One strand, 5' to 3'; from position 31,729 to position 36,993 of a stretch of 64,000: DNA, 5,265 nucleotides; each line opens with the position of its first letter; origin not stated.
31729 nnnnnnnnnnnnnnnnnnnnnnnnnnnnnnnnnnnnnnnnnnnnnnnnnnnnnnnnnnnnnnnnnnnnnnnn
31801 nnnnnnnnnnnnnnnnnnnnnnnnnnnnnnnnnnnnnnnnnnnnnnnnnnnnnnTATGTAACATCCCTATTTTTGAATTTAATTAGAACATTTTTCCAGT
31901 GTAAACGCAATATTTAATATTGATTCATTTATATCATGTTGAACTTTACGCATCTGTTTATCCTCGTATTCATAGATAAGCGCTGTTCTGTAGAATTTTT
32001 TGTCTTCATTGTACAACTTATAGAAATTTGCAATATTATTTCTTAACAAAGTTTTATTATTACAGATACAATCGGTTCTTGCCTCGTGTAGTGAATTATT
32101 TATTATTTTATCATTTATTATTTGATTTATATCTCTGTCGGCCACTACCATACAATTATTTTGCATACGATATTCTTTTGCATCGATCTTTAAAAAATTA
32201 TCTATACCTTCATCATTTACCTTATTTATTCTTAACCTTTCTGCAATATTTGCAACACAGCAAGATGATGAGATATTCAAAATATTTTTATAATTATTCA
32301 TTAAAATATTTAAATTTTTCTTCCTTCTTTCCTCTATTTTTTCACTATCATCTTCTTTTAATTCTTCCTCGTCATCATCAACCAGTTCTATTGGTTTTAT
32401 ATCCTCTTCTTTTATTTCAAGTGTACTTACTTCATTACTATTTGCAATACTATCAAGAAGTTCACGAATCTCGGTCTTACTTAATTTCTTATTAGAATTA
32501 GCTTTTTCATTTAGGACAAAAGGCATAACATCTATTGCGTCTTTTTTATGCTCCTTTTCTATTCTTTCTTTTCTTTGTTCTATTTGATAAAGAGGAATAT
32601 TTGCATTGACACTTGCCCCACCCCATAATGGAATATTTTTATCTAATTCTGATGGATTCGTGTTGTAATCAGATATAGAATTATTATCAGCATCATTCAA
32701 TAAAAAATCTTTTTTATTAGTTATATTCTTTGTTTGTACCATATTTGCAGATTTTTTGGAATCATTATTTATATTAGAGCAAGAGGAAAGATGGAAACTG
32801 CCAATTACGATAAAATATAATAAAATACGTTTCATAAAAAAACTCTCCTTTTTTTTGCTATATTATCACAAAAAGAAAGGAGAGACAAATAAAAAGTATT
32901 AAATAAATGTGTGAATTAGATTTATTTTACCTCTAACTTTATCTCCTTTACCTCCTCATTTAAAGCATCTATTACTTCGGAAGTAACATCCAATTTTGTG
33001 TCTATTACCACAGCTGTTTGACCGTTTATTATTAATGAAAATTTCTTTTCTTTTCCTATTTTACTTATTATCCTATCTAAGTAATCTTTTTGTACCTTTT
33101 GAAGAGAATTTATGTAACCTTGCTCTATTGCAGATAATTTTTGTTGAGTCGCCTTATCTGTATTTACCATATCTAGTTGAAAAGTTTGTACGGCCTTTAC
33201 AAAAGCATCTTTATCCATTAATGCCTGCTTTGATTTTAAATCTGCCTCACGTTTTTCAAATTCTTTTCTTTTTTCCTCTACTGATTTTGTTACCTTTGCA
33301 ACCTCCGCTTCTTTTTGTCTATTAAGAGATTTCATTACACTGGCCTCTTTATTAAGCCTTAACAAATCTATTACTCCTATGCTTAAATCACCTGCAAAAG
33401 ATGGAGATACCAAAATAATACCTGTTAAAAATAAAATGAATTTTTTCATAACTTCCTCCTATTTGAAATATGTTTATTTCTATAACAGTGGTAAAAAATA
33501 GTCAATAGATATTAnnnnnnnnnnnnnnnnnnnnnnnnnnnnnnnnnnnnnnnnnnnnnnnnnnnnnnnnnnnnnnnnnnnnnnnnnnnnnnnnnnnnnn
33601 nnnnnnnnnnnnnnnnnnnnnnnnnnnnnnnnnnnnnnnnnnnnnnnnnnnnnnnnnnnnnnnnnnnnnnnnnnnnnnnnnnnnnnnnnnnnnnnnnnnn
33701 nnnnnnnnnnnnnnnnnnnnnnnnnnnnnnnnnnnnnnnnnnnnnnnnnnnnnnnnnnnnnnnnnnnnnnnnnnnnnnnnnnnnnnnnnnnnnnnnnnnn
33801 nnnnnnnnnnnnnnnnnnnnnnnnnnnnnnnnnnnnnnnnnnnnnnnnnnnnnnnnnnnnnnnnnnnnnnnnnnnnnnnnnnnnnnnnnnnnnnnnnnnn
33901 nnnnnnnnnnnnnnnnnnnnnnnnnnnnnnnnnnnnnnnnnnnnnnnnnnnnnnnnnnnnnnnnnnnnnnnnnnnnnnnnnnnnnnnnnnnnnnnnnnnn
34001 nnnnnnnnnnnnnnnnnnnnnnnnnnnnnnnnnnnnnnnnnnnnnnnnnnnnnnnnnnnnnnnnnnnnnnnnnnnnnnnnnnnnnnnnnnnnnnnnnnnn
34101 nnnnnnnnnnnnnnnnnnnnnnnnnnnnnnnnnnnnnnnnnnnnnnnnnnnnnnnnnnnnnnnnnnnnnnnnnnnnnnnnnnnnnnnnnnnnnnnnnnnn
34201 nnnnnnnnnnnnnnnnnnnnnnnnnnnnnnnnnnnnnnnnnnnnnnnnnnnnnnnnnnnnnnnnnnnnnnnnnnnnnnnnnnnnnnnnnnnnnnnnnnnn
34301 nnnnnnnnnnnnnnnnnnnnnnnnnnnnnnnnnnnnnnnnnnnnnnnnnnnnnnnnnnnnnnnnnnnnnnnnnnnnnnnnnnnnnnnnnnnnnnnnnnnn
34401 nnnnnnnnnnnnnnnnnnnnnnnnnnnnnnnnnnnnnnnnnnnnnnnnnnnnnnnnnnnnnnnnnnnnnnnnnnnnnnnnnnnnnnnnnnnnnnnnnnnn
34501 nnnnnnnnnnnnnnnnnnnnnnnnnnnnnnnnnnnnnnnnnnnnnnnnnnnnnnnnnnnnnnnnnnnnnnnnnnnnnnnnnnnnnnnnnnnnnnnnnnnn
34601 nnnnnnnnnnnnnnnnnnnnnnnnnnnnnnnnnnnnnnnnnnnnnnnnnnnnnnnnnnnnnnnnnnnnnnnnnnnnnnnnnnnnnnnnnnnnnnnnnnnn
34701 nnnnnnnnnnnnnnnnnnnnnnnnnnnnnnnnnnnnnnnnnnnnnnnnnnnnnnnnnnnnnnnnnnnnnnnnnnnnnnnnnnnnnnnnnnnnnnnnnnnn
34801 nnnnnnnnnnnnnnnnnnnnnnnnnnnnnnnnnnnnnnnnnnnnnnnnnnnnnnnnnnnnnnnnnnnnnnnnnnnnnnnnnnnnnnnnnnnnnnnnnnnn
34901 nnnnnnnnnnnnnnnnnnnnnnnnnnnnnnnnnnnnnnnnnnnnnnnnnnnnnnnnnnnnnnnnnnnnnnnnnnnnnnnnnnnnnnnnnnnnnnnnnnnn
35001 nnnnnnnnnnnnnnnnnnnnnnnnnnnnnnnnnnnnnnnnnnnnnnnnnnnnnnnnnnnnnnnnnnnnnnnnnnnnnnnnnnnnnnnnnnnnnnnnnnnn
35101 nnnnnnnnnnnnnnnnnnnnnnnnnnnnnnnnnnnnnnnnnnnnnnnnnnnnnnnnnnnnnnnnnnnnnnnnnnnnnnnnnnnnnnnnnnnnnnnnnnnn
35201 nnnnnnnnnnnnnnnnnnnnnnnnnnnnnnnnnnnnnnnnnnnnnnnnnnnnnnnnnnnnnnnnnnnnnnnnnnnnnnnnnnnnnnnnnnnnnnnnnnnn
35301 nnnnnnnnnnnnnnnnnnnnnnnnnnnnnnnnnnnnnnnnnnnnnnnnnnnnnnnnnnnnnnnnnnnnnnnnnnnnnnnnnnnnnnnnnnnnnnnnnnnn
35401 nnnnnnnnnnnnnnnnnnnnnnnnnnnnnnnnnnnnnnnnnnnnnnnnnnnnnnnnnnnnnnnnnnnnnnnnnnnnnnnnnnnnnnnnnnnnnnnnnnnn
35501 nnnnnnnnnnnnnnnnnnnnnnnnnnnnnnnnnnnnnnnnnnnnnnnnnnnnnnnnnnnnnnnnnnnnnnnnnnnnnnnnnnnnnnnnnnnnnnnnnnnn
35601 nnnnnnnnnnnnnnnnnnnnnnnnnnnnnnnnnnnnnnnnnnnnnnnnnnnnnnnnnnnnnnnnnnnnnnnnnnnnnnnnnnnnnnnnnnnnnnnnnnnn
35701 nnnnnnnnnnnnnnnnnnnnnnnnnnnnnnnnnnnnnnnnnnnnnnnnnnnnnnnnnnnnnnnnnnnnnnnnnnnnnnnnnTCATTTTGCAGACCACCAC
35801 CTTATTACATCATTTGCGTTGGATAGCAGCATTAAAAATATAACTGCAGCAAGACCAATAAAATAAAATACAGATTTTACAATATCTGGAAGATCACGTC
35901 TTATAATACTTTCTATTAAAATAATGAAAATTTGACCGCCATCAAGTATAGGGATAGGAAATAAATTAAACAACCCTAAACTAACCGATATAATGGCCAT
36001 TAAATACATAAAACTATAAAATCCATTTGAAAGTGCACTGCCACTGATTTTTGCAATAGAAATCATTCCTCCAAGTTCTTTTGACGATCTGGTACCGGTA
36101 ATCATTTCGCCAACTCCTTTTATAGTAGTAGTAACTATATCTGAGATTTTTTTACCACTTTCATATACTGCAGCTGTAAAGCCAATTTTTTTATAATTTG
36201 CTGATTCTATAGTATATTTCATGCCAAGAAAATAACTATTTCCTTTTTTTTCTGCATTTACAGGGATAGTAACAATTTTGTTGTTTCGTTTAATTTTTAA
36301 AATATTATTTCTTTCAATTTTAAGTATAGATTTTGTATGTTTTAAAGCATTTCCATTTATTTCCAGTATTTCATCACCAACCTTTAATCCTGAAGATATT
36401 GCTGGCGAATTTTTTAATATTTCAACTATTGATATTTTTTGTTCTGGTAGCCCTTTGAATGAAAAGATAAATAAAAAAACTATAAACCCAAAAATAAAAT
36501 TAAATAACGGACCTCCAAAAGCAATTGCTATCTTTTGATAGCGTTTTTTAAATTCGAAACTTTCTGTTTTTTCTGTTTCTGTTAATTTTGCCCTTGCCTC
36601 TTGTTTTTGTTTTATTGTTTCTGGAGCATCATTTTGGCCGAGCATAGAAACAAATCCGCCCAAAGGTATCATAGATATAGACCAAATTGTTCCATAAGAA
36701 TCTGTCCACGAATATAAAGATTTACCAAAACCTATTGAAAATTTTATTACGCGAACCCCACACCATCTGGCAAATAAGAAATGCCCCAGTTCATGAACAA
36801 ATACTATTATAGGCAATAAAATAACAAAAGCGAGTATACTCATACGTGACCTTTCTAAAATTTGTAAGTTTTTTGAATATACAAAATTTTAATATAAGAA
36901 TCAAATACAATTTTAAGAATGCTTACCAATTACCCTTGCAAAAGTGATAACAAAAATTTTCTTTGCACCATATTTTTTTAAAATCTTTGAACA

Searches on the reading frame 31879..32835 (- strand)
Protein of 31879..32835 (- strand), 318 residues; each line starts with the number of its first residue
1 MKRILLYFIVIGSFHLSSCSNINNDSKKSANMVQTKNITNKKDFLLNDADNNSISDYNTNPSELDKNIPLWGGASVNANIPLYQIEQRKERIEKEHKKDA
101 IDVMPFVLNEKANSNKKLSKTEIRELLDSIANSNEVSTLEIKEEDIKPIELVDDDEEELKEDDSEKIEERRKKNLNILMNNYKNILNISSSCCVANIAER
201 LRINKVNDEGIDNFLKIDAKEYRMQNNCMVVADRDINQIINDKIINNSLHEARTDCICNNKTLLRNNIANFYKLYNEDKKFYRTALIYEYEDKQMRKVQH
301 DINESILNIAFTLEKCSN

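Call 24: search_protein_families(library=pfam, proteins=[window:31879-32835:-], max_evalue=1)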
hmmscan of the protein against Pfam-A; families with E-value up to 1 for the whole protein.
window:31879-32835:- (318 aa): 2 families
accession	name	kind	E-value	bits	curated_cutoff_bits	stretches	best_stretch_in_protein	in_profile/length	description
PF22150.1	Tt1218-like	-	0.12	12.9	27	1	195-232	24-61/76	Type IV pilin Tt1218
PF00752.23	XPG_N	-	0.17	12.8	22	1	97-173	27-100/101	XPG N-terminal domain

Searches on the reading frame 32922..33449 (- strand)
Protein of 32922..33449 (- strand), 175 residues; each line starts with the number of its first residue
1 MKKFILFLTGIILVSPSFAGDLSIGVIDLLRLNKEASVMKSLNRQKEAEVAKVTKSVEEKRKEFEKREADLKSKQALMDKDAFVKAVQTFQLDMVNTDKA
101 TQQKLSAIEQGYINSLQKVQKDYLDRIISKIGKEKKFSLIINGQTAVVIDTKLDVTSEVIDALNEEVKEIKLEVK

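Call 102: search_protein_families(library=pfam, proteins=[window:32922-33449:-], max_evalue=0.001)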
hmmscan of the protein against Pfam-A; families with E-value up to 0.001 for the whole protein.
window:32922-33449:- (175 aa): 1 family
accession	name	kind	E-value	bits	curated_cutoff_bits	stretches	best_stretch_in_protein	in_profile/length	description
PF03938.19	OmpH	-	5.7e-13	49.7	32.4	1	24-163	2-141/141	Outer membrane protein (OmpH-like)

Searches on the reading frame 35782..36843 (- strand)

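Call 102: search_protein_families(library=pfam, proteins=[window:35782-36843:-], max_evalue=0.001)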
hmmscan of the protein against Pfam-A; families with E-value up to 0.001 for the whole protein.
window:35782-36843:- (353 aa): 4 families
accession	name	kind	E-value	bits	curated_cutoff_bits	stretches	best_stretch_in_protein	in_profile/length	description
PF02163.28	Peptidase_M50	-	4.5e-63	213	27.2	1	5-337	1-221/221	Peptidase family M50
PF00595.29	PDZ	-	9.7e-07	29.5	23.2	1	133-169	20-59/81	PDZ domain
PF13180.12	PDZ_2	-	3.1e-06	27.8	27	1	135-174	12-51/80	PDZ domain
PF17820.7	PDZ_6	-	2.2e-05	24.6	27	1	139-173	2-36/54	PDZ domain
